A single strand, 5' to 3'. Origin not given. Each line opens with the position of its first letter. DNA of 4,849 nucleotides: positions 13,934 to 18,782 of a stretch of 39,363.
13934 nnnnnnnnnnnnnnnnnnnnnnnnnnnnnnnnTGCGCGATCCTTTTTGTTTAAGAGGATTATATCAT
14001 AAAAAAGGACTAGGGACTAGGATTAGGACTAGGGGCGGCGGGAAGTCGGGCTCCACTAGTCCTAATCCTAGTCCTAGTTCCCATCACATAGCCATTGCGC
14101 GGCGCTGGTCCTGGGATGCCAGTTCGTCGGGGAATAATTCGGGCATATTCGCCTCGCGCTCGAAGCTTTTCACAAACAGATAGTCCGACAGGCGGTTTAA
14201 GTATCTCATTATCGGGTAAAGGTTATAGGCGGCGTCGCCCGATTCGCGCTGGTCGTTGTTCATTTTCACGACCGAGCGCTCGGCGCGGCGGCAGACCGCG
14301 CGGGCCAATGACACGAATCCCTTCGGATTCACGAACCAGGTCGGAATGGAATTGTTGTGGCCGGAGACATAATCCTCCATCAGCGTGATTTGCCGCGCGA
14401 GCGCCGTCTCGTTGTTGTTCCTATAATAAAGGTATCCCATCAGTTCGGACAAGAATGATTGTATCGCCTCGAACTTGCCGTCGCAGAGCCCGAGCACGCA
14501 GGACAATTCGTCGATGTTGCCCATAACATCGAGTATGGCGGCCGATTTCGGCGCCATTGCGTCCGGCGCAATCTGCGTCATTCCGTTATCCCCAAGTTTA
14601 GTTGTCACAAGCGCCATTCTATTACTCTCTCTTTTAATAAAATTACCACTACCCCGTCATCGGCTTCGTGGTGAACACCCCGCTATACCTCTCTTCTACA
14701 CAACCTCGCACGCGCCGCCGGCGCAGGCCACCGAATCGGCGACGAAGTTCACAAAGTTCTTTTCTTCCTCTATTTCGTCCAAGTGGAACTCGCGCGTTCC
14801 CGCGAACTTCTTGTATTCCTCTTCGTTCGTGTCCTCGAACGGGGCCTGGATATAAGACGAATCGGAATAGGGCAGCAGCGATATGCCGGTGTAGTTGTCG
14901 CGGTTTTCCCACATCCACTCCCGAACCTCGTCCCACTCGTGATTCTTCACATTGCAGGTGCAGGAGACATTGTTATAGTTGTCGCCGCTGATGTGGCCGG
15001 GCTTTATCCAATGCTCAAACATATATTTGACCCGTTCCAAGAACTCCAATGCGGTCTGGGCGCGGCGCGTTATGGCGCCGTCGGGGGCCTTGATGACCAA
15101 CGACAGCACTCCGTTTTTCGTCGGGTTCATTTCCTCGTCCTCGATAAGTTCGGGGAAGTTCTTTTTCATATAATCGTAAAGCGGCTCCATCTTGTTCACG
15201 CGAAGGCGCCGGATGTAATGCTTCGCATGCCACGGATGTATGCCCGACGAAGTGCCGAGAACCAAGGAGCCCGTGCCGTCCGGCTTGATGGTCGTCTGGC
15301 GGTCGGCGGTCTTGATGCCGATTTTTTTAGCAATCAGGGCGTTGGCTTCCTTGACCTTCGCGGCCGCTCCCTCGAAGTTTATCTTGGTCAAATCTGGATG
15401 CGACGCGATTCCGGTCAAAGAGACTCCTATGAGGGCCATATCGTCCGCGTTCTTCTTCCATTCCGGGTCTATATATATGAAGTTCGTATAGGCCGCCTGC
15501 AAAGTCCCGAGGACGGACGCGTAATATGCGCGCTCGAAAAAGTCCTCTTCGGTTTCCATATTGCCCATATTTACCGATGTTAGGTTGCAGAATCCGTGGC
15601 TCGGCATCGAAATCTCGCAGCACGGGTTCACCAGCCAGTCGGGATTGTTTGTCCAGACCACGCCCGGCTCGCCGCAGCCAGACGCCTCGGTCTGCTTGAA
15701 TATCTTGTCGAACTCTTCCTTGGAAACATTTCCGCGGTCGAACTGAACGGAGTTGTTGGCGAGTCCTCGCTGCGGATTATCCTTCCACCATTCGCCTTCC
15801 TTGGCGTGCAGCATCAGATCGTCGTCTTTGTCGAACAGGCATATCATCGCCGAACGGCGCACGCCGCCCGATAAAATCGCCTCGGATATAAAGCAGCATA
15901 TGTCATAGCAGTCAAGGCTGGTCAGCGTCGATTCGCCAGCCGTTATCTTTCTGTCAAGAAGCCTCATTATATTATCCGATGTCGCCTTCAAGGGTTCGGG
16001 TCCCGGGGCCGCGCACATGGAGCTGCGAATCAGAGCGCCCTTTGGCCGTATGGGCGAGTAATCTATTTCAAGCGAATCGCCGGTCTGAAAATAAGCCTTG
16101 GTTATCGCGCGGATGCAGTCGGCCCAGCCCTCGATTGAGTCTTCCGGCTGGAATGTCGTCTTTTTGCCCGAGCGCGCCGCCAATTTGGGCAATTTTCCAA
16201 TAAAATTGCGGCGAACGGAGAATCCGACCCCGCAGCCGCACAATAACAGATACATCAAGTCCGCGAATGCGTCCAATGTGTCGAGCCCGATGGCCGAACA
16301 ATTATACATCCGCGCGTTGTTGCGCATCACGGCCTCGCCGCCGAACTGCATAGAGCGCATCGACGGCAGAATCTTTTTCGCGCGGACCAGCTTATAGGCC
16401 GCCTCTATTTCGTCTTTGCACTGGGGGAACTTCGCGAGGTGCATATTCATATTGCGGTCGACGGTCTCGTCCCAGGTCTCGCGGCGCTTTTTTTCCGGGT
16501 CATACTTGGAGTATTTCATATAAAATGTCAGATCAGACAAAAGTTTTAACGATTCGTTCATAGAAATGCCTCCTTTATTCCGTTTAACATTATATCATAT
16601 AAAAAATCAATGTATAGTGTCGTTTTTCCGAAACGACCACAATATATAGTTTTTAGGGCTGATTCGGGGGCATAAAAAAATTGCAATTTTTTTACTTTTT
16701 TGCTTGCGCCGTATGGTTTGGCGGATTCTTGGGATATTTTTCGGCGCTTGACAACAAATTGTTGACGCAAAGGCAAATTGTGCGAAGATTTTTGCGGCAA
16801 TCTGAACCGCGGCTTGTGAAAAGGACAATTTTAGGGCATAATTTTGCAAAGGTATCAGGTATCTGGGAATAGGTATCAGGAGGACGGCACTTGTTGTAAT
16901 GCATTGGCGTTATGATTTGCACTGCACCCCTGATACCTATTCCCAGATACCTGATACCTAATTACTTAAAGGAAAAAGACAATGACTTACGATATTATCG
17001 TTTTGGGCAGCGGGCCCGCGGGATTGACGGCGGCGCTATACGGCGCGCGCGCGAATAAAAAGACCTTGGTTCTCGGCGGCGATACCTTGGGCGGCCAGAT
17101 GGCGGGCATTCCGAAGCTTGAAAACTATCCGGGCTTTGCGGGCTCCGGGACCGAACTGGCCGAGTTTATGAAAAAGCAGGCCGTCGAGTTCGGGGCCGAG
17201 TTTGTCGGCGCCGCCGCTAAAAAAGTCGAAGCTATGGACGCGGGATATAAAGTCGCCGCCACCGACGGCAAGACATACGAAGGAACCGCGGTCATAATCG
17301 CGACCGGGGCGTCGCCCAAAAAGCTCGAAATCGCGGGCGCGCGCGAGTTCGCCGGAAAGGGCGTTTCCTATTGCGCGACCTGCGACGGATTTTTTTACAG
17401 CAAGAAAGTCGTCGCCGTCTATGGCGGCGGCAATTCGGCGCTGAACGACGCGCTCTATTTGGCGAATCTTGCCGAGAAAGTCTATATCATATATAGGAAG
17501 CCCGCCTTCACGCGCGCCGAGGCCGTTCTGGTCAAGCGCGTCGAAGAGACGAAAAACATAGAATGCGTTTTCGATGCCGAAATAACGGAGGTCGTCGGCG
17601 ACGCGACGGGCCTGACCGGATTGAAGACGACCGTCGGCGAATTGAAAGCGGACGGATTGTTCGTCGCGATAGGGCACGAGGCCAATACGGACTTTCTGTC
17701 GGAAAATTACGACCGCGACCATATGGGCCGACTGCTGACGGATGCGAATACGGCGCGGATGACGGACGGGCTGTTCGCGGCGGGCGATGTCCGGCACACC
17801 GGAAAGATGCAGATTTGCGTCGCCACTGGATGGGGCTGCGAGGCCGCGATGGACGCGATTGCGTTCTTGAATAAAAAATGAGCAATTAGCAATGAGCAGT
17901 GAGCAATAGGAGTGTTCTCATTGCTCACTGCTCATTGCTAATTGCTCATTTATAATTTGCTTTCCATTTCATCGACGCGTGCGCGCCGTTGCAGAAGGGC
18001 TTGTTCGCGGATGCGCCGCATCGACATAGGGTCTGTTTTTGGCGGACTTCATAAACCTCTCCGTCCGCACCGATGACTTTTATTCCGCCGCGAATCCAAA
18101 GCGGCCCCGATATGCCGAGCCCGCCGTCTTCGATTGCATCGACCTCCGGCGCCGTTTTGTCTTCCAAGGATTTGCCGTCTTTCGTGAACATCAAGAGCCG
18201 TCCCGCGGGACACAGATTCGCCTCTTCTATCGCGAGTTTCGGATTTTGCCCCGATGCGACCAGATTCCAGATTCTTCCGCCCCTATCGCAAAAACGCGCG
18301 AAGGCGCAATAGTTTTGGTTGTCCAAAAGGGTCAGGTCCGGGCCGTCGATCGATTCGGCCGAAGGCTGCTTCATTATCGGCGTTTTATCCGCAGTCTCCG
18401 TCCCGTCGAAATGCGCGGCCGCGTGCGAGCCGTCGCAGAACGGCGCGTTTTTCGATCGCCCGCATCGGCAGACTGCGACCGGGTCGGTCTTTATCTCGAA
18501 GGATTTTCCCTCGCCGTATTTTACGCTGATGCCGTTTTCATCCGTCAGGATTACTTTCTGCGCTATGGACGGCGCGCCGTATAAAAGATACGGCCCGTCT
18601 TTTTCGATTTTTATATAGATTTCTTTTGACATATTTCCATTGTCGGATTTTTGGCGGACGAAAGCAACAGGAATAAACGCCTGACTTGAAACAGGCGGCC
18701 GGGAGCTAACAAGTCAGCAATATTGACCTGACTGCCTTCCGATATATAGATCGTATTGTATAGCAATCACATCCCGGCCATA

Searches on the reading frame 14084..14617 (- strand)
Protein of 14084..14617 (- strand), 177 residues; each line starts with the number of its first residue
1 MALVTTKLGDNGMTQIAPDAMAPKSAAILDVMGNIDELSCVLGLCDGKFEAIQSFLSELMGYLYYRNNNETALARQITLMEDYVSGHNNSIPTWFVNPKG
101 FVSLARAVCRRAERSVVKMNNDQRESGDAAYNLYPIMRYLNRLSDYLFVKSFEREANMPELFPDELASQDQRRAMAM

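Call 39: search_protein_families(library=pfam, proteins=[window:14084-14617:-], max_evalue=0.01)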
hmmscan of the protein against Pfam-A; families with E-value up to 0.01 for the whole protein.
window:14084-14617:- (177 aa): 1 family
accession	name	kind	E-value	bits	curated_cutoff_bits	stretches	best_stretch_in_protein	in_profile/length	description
PF01923.23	Cob_adeno_trans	-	6.7e-26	91.8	24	1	4-149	1-166/171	Cobalamin adenosyltransferase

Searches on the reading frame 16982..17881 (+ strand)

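Call 39: search_protein_families(library=pfam, proteins=[window:16982-17881:+], max_evalue=0.01)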
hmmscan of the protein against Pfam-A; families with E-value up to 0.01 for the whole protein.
window:16982-17881:+ (299 aa): 10 families
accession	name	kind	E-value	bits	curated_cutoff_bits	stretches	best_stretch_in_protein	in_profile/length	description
PF07992.20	Pyr_redox_2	-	3.4e-43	148.6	26.1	1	3-282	1-288/291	Pyridine nucleotide-disulphide oxidoreductase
PF13738.12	Pyr_redox_3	-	2.7e-18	66.7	30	1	79-268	104-305/305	Pyridine nucleotide-disulphide oxidoreductase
PF00070.33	Pyr_redox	-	6.9e-09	36.5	22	1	144-216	2-79/82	Pyridine nucleotide-disulphide oxidoreductase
PF12831.13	FAD_oxidored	-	2.4e-05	24.2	27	1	4-41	1-39/416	FAD dependent oxidoreductase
PF03486.20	HI0933_like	-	3.1e-05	24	50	0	4-32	2-30/244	HI0933-like protein Rossmann domain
PF05834.18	Lycopene_cycl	-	0.00015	21.4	23.4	0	57-126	87-158/380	Lycopene cyclase protein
PF01946.23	Thi4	-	0.00018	21.3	26.2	1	2-32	17-48/235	Thi4 family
PF01266.30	DAO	-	0.00031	20.8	27.9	0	4-38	1-37/353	FAD dependent oxidoreductase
PF00890.30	FAD_binding_2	-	0.0005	19.8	20.4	1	4-32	1-29/414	FAD binding domain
PF13450.12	NAD_binding_8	-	0.0009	19.9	21.9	1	7-43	1-38/68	NAD(P)-binding Rossmann-like domain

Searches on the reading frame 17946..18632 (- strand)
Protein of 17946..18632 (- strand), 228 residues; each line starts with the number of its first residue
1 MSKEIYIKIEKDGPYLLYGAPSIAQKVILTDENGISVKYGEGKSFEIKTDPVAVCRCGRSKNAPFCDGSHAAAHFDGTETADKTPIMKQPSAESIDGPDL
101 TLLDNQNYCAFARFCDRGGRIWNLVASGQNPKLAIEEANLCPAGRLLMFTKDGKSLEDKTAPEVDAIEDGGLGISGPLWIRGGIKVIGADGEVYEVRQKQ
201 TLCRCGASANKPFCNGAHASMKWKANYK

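Call 39: search_protein_families(library=pfam, proteins=[window:17946-18632:-], max_evalue=0.01)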
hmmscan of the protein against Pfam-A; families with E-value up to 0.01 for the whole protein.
window:17946-18632:- (228 aa): 2 families
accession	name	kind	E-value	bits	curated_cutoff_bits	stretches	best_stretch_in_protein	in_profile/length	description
PF09360.15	zf-CDGSH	-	9.5e-35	119.1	29.5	2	176-219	2-48/48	Iron-binding zinc finger CDGSH type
PF06902.16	Fer4_19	-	1.4e-05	25.4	24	1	95-148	1-61/64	Divergent 4Fe-4S mono-cluster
